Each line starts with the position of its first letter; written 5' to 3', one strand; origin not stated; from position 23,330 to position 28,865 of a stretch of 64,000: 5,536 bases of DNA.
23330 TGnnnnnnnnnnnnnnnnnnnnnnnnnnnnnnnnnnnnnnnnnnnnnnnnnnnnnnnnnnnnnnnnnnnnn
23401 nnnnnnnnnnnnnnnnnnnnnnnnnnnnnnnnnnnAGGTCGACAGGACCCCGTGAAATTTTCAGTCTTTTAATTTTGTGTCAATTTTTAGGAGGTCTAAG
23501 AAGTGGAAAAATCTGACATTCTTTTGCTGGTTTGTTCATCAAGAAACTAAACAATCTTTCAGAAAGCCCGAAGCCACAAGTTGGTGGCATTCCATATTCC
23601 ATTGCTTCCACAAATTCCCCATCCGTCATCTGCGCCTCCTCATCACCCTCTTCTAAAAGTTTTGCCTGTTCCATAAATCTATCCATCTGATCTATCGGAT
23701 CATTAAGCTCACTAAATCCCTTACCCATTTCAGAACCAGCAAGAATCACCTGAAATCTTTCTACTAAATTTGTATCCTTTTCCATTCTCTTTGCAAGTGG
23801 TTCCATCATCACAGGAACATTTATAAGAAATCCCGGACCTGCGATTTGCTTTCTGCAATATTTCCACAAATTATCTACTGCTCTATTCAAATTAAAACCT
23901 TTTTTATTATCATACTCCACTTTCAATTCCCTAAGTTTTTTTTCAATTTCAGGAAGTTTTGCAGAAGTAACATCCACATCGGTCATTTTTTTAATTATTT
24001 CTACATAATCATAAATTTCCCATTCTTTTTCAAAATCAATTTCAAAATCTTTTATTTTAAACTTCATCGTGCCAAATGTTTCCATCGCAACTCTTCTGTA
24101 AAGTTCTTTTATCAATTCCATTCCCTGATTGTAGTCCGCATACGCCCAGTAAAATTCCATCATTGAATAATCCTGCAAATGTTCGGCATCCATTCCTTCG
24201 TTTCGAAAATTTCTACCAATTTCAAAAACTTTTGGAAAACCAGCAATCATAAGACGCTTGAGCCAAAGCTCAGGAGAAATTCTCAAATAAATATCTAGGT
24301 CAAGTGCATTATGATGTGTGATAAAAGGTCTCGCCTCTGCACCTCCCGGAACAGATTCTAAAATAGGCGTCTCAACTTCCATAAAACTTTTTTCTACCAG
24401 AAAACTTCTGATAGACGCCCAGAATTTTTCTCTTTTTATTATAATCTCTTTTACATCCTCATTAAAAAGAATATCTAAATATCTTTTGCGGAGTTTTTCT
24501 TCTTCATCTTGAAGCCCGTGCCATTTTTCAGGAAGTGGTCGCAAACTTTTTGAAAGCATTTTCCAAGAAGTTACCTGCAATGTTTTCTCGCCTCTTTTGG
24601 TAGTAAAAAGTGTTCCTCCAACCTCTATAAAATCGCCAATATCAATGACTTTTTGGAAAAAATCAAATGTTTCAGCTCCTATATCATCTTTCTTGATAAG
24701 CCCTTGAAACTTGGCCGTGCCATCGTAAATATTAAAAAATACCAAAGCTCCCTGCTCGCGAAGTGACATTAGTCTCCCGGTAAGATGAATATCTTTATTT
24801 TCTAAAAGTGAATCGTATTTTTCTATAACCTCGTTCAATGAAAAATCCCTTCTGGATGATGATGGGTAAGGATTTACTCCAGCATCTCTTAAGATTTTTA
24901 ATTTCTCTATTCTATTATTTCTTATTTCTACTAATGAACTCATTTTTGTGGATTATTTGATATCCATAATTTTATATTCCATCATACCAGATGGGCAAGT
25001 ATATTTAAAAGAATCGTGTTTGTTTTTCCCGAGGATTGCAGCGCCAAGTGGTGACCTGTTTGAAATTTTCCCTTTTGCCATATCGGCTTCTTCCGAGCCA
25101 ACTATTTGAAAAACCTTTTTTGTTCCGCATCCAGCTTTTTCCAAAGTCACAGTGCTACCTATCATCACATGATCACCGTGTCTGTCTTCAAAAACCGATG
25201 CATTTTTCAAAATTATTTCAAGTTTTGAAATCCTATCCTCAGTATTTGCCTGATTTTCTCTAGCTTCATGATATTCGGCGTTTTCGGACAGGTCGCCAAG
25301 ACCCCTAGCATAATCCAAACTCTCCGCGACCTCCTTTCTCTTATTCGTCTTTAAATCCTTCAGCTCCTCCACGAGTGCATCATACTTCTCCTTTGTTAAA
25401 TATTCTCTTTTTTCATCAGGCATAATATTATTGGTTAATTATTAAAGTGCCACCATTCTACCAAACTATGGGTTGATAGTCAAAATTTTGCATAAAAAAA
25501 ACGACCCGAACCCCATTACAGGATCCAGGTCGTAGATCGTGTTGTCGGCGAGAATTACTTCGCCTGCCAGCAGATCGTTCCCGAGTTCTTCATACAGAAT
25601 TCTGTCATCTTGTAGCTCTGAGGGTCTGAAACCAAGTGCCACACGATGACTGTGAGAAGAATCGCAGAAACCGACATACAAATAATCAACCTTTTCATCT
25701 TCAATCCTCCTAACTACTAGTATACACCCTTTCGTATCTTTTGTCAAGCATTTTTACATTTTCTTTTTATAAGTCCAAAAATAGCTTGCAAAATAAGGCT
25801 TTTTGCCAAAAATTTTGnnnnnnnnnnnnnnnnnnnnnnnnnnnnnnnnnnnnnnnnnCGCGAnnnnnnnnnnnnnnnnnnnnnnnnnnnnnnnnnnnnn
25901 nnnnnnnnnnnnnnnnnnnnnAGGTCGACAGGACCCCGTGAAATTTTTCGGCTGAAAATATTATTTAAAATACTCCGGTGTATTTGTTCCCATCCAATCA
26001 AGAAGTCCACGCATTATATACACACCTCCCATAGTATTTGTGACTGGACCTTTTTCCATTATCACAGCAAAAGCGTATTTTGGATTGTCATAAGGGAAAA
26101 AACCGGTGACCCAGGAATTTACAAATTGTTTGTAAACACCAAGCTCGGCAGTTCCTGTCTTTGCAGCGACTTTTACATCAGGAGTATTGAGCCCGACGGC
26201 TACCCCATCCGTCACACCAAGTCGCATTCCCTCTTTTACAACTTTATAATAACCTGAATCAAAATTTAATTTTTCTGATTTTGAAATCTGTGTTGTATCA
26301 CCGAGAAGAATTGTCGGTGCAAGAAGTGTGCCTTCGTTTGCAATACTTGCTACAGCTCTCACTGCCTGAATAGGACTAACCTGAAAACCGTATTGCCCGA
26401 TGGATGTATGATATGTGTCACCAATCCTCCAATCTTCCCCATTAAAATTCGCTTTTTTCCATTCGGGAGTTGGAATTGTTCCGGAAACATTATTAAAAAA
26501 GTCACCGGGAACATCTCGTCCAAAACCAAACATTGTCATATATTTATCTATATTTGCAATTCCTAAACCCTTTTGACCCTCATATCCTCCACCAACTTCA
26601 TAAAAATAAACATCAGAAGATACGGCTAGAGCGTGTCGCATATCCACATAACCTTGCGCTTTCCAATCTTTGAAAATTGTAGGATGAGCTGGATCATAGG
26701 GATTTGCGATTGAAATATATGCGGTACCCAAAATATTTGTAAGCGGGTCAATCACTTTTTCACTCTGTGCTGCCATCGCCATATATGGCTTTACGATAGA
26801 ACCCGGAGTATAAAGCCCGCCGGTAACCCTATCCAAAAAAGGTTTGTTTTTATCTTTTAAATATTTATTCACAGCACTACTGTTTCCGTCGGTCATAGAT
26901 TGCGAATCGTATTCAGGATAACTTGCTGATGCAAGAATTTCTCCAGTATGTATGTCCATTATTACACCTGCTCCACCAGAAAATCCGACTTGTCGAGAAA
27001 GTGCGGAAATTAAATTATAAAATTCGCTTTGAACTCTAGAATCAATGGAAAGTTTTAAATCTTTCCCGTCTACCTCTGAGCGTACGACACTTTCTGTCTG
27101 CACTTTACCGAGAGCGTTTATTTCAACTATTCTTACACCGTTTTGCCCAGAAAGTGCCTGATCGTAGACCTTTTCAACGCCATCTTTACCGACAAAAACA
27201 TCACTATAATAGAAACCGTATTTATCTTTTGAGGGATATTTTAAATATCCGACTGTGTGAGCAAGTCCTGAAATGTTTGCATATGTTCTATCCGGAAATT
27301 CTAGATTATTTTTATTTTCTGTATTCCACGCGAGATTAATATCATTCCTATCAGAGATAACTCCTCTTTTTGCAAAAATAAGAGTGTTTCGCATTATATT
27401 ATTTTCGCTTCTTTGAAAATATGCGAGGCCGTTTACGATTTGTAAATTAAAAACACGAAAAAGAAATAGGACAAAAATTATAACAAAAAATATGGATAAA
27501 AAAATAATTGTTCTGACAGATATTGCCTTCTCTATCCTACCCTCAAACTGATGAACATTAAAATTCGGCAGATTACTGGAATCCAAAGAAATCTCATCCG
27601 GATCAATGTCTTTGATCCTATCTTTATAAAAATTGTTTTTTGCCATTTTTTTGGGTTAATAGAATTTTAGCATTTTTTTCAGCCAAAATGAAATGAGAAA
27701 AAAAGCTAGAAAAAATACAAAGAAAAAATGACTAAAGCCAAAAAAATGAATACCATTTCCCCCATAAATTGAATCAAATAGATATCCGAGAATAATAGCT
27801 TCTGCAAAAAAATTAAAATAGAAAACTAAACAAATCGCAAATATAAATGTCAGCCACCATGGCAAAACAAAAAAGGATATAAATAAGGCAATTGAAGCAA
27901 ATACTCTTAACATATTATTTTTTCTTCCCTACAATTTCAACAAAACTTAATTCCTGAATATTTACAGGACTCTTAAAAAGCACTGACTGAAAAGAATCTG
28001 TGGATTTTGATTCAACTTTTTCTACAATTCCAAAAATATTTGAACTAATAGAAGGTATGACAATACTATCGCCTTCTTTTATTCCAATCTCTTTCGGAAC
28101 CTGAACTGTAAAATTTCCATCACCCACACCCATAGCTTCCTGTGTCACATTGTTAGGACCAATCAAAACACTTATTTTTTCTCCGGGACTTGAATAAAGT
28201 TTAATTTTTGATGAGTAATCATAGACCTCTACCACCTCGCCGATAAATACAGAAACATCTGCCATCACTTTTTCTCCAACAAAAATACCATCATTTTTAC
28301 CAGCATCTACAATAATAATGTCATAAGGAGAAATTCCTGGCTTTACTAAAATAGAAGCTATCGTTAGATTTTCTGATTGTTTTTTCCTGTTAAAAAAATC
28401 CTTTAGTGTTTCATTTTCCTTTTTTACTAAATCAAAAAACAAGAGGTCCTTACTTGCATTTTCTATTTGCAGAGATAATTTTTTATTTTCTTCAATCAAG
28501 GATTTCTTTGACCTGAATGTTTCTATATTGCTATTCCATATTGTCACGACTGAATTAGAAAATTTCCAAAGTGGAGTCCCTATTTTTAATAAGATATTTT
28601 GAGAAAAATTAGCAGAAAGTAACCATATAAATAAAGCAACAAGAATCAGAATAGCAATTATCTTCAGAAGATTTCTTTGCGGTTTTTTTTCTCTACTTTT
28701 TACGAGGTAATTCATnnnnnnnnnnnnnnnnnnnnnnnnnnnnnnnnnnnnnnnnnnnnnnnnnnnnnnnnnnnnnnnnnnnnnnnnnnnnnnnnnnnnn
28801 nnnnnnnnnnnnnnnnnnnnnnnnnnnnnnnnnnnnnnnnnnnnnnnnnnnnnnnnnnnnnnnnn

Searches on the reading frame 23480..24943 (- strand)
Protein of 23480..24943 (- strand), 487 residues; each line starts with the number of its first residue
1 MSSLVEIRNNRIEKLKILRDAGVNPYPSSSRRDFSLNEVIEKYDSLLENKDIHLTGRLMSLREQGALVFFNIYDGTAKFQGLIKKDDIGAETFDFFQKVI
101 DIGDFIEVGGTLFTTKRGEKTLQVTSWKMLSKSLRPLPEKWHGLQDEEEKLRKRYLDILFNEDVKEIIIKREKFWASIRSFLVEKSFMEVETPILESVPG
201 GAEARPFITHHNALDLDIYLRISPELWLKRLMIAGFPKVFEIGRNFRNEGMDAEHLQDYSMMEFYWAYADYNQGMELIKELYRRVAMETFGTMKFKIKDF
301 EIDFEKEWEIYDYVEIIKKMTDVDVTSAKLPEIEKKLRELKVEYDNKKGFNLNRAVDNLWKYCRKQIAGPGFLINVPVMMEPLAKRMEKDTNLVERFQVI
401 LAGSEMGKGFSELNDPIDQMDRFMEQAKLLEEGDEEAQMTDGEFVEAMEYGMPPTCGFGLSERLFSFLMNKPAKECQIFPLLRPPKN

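Call 9: search_protein_families(library=pfam, proteins=[window:23480-24943:-], max_evalue=0.001)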
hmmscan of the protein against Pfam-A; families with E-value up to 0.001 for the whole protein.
window:23480-24943:- (487 aa): 3 families
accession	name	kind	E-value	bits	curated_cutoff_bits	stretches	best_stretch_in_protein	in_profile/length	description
PF00152.25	tRNA-synt_2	-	1.8e-69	234.6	25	1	146-480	1-305/308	tRNA synthetases class II (D, K and N)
PF01336.31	tRNA_anti-codon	-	1.9e-11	44.2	27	1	54-130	3-75/75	OB-fold nucleic acid binding domain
PF01409.25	tRNA-synt_2d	-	0.00097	19.1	19.8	0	238-298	104-163/246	tRNA synthetases class II core domain (F)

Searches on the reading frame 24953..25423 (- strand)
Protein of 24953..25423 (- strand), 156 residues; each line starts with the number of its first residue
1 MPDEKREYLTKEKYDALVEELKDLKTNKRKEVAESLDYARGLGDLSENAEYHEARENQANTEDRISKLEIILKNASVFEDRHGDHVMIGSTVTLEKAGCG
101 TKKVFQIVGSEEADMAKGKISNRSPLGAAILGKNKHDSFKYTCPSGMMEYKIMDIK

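Call 10: search_protein_families(library=pfam, proteins=[window:24953-25423:-], max_evalue=0.01)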
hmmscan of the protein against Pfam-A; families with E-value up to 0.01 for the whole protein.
window:24953-25423:- (156 aa): 2 families
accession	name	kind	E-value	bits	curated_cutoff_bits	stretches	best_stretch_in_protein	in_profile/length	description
PF03449.20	GreA_GreB_N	-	4.2e-24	85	24.5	1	8-77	2-71/71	Transcription elongation factor, N-terminal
PF01272.25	GreA_GreB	-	6.9e-24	84.1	26.9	1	84-156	4-76/77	Transcription elongation factor, GreA/GreB, C-term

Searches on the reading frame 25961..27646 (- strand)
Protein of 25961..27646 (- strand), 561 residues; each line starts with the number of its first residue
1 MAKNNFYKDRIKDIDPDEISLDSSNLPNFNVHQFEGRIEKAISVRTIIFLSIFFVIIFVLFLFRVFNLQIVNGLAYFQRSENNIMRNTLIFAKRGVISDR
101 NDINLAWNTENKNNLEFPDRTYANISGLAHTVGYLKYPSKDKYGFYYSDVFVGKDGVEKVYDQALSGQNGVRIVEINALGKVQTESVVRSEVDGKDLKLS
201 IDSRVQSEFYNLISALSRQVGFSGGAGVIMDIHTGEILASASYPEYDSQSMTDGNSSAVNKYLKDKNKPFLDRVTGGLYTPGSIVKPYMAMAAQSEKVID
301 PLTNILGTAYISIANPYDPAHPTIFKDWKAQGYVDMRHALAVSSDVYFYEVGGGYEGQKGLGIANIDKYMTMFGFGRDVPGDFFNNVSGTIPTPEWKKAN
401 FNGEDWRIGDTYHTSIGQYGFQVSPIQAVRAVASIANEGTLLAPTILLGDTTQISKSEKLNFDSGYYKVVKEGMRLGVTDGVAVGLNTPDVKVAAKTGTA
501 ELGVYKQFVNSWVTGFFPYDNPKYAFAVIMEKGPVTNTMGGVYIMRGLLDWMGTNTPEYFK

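Call 9: search_protein_families(library=pfam, proteins=[window:25961-27646:-], max_evalue=0.001)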
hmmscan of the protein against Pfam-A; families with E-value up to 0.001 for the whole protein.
window:25961-27646:- (561 aa): 2 families
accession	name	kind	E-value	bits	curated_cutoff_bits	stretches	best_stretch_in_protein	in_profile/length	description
PF00905.27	Transpeptidase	-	1.1e-47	163.2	22.1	1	225-536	1-283/299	Penicillin binding protein transpeptidase domain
PF03717.20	PBP_dimer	-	2.7e-12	47.9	24.4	1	118-185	106-178/180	Penicillin-binding Protein dimerisation domain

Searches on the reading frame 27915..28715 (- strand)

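Call 8: search_protein_families(library=pfam, proteins=[window:27915-28715:-], max_evalue=0.001)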
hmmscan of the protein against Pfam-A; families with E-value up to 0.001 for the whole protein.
window:27915-28715:- (266 aa): 1 family
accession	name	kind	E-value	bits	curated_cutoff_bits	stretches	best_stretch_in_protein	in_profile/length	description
PF04085.20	MreC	-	1.8e-13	51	28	1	131-262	10-146/147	Rod shape-determining protein MreC, barrel core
